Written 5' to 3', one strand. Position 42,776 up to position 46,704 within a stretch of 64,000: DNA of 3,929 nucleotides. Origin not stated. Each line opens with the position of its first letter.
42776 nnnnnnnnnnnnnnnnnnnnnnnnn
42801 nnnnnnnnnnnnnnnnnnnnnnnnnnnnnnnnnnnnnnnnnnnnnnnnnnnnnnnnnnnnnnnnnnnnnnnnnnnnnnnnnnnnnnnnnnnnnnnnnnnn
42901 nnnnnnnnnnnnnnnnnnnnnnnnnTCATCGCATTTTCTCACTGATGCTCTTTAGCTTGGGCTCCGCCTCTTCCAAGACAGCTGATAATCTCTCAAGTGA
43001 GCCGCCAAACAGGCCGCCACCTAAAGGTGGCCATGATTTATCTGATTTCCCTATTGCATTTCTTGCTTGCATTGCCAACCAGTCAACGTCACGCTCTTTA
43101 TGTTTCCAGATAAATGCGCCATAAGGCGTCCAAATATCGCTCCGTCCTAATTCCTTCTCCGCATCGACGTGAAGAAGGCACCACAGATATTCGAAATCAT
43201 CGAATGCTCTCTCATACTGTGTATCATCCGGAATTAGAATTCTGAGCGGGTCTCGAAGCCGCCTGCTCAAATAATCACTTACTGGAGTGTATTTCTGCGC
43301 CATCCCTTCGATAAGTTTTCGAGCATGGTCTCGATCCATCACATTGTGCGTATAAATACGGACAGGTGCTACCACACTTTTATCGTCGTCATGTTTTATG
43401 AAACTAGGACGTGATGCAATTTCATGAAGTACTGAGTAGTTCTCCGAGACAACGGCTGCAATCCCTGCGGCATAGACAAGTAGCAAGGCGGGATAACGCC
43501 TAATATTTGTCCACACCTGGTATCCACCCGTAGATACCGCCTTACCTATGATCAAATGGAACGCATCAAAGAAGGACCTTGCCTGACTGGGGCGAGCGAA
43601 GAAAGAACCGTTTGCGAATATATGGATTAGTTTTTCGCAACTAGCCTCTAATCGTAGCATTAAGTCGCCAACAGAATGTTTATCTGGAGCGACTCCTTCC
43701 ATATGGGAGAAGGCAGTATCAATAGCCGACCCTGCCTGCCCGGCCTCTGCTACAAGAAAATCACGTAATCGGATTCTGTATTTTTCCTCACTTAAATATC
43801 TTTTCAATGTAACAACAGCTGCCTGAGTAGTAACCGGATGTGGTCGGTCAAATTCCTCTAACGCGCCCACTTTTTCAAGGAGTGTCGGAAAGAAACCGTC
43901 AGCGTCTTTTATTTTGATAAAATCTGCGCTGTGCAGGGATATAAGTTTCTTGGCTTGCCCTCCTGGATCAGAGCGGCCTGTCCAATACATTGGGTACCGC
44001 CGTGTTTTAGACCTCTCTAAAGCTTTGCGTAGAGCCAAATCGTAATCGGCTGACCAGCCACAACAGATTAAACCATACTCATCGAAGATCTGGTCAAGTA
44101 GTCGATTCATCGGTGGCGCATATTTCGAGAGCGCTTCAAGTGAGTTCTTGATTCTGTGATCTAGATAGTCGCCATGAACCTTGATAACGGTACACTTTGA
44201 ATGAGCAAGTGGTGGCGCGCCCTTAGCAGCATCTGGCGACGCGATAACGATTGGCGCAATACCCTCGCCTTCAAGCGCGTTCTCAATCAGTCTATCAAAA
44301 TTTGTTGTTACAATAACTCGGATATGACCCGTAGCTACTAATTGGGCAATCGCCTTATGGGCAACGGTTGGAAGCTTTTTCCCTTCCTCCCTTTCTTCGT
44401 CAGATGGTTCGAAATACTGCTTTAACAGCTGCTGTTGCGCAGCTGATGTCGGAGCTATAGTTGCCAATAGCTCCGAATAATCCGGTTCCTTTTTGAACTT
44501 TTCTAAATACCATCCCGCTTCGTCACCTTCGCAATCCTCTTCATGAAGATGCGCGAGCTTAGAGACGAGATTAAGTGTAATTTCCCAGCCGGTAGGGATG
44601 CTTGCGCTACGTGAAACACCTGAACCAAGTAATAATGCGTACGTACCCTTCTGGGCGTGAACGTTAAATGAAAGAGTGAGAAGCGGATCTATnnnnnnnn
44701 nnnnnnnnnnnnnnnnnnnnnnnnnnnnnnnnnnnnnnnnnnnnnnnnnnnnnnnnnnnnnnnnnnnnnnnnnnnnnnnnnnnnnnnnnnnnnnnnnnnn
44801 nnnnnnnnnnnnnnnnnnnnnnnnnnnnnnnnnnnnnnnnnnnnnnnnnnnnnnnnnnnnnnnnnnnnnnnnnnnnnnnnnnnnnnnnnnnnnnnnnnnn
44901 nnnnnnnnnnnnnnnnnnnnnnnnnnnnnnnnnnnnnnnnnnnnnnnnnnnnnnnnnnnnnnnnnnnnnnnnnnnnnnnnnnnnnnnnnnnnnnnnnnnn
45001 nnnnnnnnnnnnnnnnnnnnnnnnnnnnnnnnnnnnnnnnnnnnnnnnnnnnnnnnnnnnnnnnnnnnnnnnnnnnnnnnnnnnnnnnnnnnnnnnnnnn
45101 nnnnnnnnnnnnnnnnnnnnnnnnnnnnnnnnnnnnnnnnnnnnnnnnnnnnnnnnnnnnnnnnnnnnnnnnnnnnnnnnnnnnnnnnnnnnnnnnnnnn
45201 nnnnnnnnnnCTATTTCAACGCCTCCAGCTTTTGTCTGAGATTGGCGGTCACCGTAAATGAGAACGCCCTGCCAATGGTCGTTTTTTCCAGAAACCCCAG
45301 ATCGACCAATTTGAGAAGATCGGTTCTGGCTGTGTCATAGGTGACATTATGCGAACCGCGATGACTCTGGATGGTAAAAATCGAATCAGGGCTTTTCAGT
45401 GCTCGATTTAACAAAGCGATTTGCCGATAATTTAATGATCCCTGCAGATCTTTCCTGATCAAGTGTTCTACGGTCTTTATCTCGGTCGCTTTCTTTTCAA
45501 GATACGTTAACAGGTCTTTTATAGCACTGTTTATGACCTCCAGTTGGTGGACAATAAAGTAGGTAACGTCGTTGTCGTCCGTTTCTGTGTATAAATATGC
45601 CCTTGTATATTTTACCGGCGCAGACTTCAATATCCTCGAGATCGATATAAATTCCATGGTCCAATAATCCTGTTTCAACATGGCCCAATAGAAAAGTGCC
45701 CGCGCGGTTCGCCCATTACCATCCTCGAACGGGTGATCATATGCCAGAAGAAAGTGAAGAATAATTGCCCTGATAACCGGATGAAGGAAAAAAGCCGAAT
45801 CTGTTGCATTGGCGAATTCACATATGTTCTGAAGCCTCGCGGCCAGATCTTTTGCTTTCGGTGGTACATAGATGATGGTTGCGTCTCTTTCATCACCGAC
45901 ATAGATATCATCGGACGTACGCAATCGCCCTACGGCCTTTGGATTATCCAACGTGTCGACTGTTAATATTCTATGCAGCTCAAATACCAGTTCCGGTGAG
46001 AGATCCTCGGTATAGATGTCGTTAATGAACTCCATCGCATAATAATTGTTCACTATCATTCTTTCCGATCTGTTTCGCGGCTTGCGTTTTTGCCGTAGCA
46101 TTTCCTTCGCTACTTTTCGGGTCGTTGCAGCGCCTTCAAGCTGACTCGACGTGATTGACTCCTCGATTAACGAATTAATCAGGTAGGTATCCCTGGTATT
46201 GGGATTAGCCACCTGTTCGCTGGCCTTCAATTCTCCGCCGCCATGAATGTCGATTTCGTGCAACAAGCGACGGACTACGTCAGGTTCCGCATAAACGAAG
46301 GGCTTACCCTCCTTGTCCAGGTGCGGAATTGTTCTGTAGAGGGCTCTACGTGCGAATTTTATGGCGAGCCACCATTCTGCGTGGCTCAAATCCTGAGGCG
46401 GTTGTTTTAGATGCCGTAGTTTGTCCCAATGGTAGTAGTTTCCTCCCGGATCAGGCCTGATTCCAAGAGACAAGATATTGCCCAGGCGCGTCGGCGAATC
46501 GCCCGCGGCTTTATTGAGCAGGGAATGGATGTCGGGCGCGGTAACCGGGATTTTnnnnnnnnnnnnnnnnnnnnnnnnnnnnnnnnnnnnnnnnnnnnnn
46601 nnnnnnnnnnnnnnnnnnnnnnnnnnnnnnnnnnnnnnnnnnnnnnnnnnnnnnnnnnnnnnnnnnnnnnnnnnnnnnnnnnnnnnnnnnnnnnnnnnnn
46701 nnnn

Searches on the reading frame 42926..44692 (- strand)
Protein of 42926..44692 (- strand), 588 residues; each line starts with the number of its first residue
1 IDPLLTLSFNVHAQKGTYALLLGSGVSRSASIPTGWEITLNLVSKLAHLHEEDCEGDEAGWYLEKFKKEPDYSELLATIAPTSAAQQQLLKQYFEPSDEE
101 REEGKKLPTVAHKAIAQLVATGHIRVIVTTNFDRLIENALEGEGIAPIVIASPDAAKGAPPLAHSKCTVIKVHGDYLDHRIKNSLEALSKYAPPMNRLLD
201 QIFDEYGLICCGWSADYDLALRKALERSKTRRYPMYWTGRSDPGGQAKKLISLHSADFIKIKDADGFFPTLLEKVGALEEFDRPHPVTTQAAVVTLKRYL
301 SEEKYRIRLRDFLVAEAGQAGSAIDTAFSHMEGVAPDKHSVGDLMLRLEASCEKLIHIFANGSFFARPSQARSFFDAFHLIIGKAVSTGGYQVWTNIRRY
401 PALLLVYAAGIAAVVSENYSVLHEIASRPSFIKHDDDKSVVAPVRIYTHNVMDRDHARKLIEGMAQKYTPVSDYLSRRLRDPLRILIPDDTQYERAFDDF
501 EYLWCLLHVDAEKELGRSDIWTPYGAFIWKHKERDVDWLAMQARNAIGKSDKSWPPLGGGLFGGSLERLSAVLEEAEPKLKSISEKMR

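Call 7: search_protein_families(library=ncbifam, proteins=[window:42926-44692:-], max_evalue=0.00001)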
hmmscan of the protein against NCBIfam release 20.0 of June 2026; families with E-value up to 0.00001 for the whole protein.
window:42926-44692:- (588 aa): 0 families

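Call 88: search_protein_families(library=pfam, proteins=[window:42926-44692:-], max_evalue=0.001)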
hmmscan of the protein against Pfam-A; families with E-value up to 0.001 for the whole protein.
window:42926-44692:- (588 aa): 1 family
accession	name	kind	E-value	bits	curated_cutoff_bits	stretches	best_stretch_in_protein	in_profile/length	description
PF13289.12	SIR2_2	-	3.8e-11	43.7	24.5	1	126-246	2-125/141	SIR2-like domain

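Call 100: search_protein_families(library=padloc, proteins=[window:42926-44692:-], max_evalue=0.001)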
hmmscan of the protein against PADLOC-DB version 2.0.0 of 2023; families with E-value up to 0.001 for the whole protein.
window:42926-44692:- (588 aa): 11 families
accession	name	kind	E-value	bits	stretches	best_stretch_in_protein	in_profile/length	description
PDLC05061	PDC-S65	-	4.2e-200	665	1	1-581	16-587/592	-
PDLC05060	PDC-S65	-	1.7e-123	411.2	1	75-577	1-495/503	-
PDLC02419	Aga_SIR2-PNTD1-PNTD2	-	1.2e-25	88.3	1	105-242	101-243/558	Class I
PDLC02401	Aga_SIR2-PNTD1-PNTD2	-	2.9e-20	70.6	1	69-242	47-216/524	Class I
PDLC02420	Aga_SIR2-PNTD1-PNTD2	-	1e-19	68.3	1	8-269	12-287/1010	Class I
PDLC02384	pAgo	-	1.2e-15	54.8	1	105-250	117-264/1030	-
PDLC04082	SIR2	-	4.6e-06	23.8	1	19-145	19-149/345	-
PDLC04087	SIR2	-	6.3e-06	23.3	1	18-145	19-153/343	-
PDLC00407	ThsA1|ThsA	-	4e-05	20.4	1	107-176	90-153/478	STALD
PDLC02402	Aga_SIR2-PNTD1-PNTD2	-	0.00018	17.8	1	20-210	17-213/876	Class I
PDLC00409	ThsA1|ThsA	-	0.00027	18.4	1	108-176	92-154/242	STALD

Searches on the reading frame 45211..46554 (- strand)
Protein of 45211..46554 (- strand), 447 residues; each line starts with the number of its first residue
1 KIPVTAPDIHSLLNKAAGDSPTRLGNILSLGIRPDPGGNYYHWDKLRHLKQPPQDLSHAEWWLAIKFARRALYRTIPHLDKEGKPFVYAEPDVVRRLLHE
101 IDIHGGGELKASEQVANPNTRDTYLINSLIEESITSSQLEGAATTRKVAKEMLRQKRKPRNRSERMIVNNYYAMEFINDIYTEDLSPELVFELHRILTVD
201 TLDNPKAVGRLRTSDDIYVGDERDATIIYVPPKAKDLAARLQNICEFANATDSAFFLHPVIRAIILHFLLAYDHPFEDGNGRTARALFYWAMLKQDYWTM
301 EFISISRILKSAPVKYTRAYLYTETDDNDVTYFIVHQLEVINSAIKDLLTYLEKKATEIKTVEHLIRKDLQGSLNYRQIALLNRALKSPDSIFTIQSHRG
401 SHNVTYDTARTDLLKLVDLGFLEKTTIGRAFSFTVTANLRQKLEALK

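Call 7: search_protein_families(library=ncbifam, proteins=[window:45211-46554:-], max_evalue=0.00001)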
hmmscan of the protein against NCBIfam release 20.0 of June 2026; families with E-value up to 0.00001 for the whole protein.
window:45211-46554:- (447 aa): 2 families
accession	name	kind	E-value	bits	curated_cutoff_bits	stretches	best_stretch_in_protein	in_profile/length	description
NF046030.1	ProtAdlyltaseSoFic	equivalog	2.5e-14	53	550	1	211-433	132-346/361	protein adenylyltransferase Fic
NF041381.1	XopAC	subfamily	3.9e-07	29.1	450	1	187-295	306-414/451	XopAC/AvrAC family type III secretion system effector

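Call 100: search_protein_families(library=padloc, proteins=[window:45211-46554:-], max_evalue=0.001)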
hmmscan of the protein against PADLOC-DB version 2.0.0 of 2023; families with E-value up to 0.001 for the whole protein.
window:45211-46554:- (447 aa): 9 families
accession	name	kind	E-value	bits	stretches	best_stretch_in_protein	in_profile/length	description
PDLC03963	SoFic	-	2.5e-44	150.2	1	108-429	38-344/361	-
PDLC04966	PDC-S24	-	1.5e-14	51.8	1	185-318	232-363/497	-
PDLC04836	PDC-S04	-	6e-10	36.7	1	167-298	71-193/244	-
PDLC04840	PDC-S04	-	2.3e-08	32.1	1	122-297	5-179/227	-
PDLC04839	PDC-S04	-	1.8e-06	25.8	1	209-307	80-174/205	-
PDLC04837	PDC-S04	-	8.4e-06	23.2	1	166-296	66-187/234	-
PDLC04838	PDC-S04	-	2.6e-05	22.1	1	209-297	84-167/209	-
PDLC04965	PDC-S23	-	0.00011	19.7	1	139-298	133-284/327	-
PDLC04963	PDC-S23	-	0.0003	18.3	1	160-295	139-264/312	-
